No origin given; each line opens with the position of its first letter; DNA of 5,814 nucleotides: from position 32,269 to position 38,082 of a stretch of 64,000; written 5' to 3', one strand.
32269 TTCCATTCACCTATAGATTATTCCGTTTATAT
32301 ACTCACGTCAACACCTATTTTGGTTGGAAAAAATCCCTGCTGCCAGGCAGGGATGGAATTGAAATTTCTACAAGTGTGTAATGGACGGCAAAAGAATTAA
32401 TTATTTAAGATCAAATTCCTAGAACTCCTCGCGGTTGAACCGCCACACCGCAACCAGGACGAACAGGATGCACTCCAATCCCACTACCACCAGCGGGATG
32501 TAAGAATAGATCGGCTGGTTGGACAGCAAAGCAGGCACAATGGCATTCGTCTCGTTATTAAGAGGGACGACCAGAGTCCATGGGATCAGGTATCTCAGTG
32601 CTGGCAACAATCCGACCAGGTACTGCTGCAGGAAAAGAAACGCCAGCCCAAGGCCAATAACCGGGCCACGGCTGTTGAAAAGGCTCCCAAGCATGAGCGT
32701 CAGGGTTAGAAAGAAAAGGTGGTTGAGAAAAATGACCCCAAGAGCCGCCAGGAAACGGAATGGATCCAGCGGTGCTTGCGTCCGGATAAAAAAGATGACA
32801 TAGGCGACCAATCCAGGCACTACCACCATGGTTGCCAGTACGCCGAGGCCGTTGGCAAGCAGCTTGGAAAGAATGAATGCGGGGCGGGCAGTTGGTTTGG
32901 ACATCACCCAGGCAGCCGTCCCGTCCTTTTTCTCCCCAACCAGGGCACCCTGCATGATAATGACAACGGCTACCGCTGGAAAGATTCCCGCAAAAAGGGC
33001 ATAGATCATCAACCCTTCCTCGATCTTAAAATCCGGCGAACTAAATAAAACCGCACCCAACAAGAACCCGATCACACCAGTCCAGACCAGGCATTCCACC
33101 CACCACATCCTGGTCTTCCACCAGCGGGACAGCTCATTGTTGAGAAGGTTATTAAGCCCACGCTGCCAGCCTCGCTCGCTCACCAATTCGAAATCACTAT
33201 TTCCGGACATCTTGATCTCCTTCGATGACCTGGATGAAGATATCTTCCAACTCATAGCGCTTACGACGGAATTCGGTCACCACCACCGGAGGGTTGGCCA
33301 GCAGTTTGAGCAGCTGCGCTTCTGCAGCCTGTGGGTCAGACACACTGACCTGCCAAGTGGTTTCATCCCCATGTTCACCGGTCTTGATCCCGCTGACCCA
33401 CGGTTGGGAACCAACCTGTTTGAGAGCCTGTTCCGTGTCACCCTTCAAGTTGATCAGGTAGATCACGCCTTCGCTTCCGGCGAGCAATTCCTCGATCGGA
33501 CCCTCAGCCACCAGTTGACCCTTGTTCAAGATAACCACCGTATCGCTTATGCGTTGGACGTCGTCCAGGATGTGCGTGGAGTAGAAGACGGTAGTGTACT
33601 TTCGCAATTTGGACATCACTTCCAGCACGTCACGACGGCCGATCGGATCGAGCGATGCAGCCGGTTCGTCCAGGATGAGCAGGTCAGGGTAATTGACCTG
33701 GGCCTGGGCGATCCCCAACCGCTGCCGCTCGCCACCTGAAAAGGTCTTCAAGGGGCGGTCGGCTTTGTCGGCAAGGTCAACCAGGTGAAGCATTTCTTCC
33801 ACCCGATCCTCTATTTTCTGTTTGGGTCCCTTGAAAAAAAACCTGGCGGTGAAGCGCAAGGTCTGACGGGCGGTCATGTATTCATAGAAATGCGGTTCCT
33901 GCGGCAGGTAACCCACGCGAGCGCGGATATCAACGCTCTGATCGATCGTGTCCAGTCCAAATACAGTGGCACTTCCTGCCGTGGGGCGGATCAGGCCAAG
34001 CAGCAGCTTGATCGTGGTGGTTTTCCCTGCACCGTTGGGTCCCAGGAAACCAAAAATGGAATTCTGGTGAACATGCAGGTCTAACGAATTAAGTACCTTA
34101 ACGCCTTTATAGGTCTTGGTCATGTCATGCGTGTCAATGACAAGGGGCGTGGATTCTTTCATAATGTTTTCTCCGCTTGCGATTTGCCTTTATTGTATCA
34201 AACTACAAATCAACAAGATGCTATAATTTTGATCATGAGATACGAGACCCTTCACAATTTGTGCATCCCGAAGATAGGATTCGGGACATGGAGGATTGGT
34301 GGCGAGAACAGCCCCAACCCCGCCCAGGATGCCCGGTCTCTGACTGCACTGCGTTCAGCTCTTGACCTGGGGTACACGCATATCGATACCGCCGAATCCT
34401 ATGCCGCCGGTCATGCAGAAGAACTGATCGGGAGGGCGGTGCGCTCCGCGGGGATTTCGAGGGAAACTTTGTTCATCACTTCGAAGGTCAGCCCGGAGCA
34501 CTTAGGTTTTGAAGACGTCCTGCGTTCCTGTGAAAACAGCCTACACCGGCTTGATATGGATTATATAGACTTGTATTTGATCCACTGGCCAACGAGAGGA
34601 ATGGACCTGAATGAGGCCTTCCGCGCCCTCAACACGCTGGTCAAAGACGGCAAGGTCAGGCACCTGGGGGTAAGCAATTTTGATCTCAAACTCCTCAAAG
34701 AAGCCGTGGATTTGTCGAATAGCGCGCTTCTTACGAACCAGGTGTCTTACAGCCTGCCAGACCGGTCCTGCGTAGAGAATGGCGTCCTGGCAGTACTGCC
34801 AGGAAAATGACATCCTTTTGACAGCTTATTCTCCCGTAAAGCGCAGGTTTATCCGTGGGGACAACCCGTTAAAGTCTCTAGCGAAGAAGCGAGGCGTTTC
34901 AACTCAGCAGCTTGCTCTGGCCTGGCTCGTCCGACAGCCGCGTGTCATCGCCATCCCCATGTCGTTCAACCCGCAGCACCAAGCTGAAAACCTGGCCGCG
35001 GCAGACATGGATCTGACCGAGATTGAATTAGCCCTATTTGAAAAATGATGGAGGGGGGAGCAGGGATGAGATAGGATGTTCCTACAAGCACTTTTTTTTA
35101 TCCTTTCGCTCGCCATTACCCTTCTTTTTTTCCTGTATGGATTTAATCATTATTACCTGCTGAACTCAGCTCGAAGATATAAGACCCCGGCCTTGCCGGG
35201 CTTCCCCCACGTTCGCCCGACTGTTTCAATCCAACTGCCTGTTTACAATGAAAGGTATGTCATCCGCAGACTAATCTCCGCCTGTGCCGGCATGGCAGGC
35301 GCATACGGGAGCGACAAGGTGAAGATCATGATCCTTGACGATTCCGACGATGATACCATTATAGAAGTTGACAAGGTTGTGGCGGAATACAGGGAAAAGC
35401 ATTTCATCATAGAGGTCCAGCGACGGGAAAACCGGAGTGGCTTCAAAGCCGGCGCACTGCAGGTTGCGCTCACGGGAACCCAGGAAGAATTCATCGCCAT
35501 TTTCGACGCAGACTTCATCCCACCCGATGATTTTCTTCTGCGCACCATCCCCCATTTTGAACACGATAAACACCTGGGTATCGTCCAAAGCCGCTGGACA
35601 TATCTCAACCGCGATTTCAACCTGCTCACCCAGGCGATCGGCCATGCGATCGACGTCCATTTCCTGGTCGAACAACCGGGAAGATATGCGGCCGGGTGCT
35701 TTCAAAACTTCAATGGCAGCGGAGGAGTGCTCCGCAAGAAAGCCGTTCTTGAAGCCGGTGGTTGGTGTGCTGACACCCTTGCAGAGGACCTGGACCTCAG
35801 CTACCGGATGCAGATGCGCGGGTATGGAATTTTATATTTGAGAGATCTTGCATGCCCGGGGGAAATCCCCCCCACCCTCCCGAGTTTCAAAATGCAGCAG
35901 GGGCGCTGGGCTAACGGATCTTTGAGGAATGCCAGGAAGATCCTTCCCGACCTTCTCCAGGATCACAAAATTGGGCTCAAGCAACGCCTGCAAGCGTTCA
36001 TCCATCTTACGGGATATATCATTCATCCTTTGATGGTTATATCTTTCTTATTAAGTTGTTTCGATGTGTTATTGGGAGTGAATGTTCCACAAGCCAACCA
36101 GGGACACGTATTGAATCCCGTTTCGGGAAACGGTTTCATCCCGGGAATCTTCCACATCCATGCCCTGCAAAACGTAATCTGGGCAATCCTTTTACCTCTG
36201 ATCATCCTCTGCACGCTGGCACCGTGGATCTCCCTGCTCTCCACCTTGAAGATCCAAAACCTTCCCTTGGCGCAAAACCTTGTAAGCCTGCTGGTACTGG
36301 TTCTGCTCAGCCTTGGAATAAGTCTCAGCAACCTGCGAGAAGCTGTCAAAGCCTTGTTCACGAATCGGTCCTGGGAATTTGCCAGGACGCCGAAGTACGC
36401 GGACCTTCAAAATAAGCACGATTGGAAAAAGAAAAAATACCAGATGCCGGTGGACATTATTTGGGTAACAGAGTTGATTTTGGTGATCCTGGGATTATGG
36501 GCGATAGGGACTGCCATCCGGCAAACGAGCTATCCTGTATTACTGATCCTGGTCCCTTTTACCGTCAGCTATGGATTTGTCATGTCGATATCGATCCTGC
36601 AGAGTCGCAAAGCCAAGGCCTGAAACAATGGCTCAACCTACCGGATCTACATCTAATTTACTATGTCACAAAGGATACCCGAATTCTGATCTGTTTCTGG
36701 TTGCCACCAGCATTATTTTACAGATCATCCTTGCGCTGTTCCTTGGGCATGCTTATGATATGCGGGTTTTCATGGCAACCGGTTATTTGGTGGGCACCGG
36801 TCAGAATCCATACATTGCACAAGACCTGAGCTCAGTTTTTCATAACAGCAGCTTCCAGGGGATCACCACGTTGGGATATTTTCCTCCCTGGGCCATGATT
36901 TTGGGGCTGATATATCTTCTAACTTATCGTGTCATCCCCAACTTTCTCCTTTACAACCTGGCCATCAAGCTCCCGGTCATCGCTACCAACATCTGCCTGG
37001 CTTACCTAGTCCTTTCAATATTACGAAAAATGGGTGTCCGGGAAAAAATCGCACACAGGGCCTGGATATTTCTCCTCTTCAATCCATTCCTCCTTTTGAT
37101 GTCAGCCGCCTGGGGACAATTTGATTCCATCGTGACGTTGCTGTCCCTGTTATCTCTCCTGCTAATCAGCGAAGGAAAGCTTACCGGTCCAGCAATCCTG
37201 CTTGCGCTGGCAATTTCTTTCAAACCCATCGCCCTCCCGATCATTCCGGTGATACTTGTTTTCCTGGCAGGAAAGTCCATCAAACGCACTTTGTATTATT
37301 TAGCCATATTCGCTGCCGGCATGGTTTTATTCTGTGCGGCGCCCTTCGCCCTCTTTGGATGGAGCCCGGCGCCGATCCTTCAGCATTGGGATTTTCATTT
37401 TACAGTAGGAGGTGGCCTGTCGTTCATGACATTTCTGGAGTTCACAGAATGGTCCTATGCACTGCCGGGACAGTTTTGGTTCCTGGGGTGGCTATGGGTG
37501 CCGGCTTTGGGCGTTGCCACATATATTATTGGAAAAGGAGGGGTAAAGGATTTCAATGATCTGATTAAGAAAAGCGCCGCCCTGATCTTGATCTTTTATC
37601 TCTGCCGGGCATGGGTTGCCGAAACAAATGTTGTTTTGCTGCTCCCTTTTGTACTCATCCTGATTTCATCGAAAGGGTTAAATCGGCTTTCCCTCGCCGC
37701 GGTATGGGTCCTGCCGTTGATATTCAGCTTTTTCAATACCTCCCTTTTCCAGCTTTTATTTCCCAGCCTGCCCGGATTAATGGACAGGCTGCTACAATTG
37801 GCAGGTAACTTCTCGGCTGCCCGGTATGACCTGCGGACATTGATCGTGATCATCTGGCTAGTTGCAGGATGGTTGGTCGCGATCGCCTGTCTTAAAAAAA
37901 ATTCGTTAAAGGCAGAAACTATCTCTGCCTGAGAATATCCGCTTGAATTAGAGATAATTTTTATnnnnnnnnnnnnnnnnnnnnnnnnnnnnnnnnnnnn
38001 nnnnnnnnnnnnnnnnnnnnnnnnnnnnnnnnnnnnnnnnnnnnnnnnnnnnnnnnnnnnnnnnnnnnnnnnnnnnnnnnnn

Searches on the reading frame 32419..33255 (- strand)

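Call 28: search_protein_families(library=pfam, max_evalue=0.001, proteins=[window:32419-33255:-])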
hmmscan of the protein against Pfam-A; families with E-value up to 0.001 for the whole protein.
window:32419-33255:- (278 aa): 3 families
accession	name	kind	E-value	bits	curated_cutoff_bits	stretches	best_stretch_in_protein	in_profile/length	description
PF12679.13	ABC2_membrane_2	-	5.1e-11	42.8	27.2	1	77-277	72-282/283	ABC-2 family transporter protein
PF01061.29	ABC2_membrane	-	6.1e-08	32.9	26.9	1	37-226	6-189/211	ABC-2 type transporter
PF12698.13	ABC2_membrane_3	-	0.0002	21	31.6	1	85-271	164-347/347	ABC-2 family transporter protein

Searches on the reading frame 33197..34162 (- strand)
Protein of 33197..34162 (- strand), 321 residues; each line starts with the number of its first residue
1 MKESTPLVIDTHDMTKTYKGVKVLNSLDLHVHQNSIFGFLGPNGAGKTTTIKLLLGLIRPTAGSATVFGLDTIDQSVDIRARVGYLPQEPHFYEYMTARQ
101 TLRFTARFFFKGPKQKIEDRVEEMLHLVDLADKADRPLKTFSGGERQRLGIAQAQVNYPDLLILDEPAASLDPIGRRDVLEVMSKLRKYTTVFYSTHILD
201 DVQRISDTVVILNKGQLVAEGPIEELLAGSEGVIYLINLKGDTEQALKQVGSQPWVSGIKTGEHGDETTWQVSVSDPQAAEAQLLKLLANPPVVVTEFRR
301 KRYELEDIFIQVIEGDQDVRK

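Call 28: search_protein_families(library=pfam, max_evalue=0.001, proteins=[window:33197-34162:-])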
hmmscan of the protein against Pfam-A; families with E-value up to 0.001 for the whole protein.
window:33197-34162:- (321 aa): 4 families
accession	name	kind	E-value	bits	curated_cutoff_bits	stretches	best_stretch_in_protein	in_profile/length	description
PF00005.33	ABC_tran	-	7.5e-32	111.2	25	1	24-168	1-136/137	ABC transporter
PF13304.12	AAA_21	-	5e-09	37.1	27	0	121-197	200-298/304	AAA domain, putative AbiEii toxin, Type IV TA system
PF13732.12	DrrA1-3_C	-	4.7e-05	24.4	27.4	1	221-312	1-80/81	ATP-binding protein DrrA1-3-like, C-terminal domain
PF02463.25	SMC_N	-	0.00056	19.8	40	0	34-207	24-207/220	RecF/RecN/SMC N terminal domain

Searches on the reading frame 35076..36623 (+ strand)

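Call 28: search_protein_families(library=pfam, max_evalue=0.001, proteins=[window:35076-36623:+])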
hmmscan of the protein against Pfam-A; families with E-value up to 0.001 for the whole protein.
window:35076-36623:+ (515 aa): 4 families
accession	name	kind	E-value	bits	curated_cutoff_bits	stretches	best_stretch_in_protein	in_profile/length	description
PF13632.12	Glyco_trans_2_3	-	9.7e-21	74.9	27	1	140-386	2-182/198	Glycosyl transferase family group 2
PF13641.12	Glyco_tranf_2_3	-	3e-17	63.9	27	1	49-281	2-230/230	Glycosyltransferase like family 2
PF00535.33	Glycos_transf_2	-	2.3e-13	50.8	23.3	1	51-177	1-119/168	Glycosyl transferase family 2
PF13506.12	Glyco_transf_21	-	6.2e-05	23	21.7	1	122-279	16-173/174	Glycosyl transferase family 21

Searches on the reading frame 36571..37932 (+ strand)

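Call 28: search_protein_families(library=pfam, max_evalue=0.001, proteins=[window:36571-37932:+])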
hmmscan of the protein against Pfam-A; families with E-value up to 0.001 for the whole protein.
window:36571-37932:+ (453 aa): 1 family
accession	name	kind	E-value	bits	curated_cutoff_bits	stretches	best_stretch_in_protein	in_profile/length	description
PF03155.21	Alg6_Alg8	-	7e-06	25.7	25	1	134-260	90-229/482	ALG6, ALG8 glycosyltransferase family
